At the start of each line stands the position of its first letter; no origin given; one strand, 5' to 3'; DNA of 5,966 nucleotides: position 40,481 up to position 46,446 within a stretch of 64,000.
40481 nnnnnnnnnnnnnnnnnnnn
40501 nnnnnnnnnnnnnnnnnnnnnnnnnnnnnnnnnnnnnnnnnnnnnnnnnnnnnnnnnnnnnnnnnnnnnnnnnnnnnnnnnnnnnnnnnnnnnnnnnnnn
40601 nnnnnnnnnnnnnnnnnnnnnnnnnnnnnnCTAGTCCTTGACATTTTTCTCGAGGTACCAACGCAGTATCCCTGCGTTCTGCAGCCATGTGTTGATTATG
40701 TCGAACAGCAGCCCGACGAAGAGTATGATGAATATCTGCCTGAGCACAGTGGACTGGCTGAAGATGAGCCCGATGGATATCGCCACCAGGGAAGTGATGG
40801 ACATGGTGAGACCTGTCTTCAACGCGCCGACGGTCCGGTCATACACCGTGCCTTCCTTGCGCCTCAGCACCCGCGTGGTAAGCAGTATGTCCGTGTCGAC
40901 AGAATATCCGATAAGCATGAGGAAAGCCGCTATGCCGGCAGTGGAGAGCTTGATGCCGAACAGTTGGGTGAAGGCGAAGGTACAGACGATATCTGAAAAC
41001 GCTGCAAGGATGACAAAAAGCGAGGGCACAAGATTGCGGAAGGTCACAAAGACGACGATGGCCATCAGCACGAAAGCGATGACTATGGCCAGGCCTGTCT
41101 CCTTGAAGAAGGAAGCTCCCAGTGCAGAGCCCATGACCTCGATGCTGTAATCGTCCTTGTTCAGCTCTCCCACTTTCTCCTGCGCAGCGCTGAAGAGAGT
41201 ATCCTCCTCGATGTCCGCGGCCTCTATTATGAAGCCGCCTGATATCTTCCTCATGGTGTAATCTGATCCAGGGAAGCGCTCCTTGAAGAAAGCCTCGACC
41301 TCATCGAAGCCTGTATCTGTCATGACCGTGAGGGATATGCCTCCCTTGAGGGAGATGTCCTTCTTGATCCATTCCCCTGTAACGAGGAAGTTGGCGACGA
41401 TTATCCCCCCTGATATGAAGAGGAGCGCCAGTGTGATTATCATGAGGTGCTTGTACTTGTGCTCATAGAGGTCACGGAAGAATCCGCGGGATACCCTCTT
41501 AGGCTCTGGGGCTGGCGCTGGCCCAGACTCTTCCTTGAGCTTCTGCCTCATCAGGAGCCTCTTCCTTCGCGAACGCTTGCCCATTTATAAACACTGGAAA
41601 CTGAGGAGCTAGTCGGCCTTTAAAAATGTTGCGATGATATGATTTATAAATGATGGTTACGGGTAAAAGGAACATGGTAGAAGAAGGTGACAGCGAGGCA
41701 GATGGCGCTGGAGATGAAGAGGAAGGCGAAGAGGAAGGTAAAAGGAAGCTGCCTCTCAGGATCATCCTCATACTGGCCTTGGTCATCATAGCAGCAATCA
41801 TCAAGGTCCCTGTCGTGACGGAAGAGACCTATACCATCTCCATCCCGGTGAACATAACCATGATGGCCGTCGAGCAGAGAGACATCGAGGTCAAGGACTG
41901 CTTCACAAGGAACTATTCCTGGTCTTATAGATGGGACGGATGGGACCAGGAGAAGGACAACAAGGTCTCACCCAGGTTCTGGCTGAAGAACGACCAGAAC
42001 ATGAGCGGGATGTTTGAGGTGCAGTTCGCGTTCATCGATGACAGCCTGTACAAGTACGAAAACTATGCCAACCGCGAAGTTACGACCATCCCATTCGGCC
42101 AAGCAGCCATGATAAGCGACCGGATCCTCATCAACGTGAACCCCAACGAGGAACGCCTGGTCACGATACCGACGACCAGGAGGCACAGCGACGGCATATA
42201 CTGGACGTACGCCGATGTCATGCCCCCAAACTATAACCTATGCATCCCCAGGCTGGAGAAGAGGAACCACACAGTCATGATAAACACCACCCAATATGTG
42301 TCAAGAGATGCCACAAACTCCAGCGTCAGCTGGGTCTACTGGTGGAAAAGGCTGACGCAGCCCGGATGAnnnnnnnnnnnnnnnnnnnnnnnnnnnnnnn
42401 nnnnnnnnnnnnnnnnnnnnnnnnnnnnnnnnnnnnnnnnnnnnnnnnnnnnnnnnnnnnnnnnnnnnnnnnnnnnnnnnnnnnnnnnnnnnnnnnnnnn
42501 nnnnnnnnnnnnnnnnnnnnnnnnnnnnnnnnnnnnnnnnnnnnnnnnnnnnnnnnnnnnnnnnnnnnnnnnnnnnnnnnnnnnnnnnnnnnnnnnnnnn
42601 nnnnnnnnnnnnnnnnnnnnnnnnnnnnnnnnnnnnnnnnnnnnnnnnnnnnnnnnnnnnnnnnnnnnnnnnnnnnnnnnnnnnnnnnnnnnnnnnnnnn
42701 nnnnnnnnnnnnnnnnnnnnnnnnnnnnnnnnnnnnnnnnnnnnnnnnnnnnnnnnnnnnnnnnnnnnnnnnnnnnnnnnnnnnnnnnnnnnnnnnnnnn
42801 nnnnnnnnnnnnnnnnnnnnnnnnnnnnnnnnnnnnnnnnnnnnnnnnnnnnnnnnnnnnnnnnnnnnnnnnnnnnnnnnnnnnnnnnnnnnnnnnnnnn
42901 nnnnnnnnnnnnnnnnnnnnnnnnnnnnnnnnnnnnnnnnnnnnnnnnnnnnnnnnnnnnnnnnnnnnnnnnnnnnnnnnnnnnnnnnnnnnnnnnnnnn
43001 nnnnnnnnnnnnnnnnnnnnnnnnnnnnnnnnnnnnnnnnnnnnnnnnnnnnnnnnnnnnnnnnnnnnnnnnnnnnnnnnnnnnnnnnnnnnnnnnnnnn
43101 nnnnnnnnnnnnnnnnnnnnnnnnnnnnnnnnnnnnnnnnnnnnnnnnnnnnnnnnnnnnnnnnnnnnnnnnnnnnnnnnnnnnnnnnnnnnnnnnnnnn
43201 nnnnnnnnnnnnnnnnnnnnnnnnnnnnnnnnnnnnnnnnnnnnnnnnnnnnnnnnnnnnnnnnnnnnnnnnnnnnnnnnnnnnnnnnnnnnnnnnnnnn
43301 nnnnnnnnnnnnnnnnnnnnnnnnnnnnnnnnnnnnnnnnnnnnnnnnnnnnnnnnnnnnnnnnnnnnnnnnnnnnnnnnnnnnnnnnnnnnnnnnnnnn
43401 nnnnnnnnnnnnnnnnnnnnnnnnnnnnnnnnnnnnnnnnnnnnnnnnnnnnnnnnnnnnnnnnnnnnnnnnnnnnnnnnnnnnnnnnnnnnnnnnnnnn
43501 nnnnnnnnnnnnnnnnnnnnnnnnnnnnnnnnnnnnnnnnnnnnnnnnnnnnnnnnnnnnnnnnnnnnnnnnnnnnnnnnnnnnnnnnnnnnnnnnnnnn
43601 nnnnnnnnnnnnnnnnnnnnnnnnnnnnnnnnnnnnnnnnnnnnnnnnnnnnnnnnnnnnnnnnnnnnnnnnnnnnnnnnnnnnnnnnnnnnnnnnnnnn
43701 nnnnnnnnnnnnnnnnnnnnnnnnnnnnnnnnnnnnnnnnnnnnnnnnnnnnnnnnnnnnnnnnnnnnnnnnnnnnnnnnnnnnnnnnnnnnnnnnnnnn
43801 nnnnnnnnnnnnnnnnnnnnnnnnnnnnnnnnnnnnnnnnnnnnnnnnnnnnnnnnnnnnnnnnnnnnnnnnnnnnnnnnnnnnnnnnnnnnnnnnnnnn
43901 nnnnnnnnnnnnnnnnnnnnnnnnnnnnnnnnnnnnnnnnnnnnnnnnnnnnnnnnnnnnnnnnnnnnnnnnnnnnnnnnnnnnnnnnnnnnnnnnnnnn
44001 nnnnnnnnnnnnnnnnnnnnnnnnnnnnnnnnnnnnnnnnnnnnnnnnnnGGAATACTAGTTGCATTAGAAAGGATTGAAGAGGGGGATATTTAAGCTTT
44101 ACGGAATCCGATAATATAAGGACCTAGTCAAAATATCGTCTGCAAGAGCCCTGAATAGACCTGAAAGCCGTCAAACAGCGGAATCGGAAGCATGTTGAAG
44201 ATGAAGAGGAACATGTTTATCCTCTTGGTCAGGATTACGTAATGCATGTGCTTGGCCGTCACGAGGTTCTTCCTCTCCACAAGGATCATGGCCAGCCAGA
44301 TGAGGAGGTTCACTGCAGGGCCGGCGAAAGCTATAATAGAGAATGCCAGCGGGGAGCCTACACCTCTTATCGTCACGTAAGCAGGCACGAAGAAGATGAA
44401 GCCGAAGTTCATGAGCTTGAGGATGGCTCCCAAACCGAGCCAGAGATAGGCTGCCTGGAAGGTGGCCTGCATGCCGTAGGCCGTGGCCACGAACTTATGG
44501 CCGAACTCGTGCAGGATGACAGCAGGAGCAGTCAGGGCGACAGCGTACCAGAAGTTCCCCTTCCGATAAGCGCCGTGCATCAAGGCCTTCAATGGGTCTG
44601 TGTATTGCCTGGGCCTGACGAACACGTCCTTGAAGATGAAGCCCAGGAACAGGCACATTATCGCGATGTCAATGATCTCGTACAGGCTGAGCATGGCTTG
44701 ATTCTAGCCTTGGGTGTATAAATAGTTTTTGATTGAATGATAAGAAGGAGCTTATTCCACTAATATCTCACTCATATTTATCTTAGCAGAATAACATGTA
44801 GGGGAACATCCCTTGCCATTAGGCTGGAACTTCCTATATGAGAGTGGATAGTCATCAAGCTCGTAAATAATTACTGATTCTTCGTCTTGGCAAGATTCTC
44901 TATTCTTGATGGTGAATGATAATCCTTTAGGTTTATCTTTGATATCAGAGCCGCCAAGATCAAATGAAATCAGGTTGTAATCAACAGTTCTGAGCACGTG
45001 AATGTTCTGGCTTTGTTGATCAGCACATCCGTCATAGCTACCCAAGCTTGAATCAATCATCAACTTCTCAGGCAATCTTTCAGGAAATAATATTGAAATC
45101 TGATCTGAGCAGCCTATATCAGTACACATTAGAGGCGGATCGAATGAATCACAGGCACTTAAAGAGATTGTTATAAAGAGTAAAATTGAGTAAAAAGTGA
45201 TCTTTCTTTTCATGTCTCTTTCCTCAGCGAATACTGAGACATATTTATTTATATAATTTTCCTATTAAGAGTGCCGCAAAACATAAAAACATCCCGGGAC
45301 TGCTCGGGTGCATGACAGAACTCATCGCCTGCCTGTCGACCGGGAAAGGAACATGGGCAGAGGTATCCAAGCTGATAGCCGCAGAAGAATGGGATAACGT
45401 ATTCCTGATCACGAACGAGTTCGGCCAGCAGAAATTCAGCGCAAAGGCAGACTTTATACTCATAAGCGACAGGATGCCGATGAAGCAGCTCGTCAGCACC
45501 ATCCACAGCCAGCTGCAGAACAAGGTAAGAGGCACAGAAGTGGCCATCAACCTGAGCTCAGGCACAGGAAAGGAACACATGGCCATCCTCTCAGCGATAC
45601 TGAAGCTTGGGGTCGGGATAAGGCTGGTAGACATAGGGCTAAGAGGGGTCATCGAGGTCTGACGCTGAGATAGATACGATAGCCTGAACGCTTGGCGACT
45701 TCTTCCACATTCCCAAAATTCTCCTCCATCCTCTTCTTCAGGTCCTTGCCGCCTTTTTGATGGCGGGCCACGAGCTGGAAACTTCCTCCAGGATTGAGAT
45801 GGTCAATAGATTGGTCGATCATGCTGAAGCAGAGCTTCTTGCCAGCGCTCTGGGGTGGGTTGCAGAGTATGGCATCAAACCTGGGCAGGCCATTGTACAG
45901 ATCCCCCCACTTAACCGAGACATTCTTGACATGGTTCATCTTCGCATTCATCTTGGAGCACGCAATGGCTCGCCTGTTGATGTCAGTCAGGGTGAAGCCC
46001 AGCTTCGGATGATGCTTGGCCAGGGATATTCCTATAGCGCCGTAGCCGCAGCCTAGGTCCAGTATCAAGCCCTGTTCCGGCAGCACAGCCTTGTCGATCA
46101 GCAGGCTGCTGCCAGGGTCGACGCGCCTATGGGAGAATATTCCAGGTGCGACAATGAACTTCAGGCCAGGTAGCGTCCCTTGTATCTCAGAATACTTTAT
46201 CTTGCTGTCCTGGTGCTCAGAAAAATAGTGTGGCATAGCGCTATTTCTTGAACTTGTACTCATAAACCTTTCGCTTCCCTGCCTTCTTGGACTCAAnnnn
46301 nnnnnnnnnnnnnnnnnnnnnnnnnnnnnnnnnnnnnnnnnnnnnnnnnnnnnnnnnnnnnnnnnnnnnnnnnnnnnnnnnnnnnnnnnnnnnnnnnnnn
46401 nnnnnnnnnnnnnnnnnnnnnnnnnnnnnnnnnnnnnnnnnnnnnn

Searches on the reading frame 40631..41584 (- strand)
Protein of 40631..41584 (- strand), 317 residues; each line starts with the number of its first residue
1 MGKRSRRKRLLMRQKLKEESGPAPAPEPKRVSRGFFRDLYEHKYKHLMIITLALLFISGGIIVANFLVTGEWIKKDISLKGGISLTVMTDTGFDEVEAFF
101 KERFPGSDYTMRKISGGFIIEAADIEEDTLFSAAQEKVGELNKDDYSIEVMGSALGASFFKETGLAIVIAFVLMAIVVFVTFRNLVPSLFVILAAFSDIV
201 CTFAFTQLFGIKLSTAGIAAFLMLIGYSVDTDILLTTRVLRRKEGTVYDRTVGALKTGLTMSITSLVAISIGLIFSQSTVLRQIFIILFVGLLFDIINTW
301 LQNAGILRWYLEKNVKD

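Call 13: search_protein_families(library=pfam, proteins=[window:40631-41584:-])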
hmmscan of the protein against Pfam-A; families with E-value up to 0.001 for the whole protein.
window:40631-41584:- (317 aa): 2 families
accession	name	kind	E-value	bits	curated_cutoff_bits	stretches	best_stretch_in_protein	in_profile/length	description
PF02355.23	SecD_SecF_C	-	5.4e-31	107.9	20.5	1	135-312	6-188/189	Protein export membrane protein SecD/SecF, C-terminal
PF03176.21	MMPL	-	2.6e-05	23.8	20.5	1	134-297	110-289/333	MMPL family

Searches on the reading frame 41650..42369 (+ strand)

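Call 13: search_protein_families(library=pfam, proteins=[window:41650-42369:+])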
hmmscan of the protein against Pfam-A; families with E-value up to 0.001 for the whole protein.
window:41650-42369:+ (239 aa): 0 families

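Call 30: search_protein_families(library=pfam, max_evalue=1, proteins=[window:41650-42369:+])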
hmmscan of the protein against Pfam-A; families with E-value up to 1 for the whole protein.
window:41650-42369:+ (239 aa): 1 family
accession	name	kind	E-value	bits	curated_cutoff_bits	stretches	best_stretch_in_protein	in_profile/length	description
PF20088.4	DUF6480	-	0.06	13.7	25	1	14-53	33-73/78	Family of unknown function (DUF6480)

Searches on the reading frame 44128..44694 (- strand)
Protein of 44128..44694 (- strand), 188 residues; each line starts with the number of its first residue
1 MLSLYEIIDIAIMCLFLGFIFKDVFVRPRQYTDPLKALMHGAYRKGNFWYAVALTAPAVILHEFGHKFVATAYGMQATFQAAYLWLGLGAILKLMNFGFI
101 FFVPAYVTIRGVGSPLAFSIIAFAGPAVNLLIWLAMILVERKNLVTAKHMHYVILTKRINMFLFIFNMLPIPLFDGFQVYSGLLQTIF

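Call 13: search_protein_families(library=pfam, proteins=[window:44128-44694:-])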
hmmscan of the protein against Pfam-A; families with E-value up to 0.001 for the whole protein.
window:44128-44694:- (188 aa): 1 family
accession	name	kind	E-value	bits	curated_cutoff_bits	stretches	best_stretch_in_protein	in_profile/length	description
PF02163.28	Peptidase_M50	-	7.9e-11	42.1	27.2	2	137-187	147-197/221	Peptidase family M50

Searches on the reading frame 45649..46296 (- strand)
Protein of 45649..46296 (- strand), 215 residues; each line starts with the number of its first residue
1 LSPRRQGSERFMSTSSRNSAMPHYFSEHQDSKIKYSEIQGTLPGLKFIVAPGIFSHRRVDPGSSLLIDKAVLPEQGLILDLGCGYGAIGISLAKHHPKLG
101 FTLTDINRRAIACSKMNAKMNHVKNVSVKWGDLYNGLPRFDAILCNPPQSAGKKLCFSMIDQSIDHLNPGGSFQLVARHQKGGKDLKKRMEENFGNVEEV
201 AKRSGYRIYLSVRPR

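Call 13: search_protein_families(library=pfam, proteins=[window:45649-46296:-])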
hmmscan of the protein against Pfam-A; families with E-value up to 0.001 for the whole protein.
window:45649-46296:- (215 aa): 9 families
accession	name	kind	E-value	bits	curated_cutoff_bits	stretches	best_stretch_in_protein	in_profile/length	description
PF05175.20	MTS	-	1.8e-43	148.6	23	1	45-209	2-169/170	Methyltransferase small domain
PF13847.12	Methyltransf_31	-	1.6e-10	41.3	27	1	78-193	7-125/145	Methyltransferase domain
PF13649.12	Methyltransf_25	-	9e-09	36.4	27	1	78-171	1-97/97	Methyltransferase domain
PF08242.18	Methyltransf_12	-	1.3e-08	35.9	30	1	79-171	1-96/98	Methyltransferase domain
PF06325.19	PrmA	-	3.8e-07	30.3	22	1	67-194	155-277/296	Ribosomal protein L11 methyltransferase (PrmA)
PF10294.15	Methyltransf_16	-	3.4e-06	27.4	21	1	77-132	49-109/174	Lysine methyltransferase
PF00891.24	Methyltransf_2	-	5.8e-05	23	22.3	1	72-145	60-133/210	O-methyltransferase domain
PF02390.23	Methyltransf_4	-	0.00015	21.7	24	1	76-134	3-61/173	Putative methyltransferase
PF05958.17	tRNA_U5-meth_tr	-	0.00048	19.7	23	1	75-128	202-253/357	tRNA (Uracil-5-)-methyltransferase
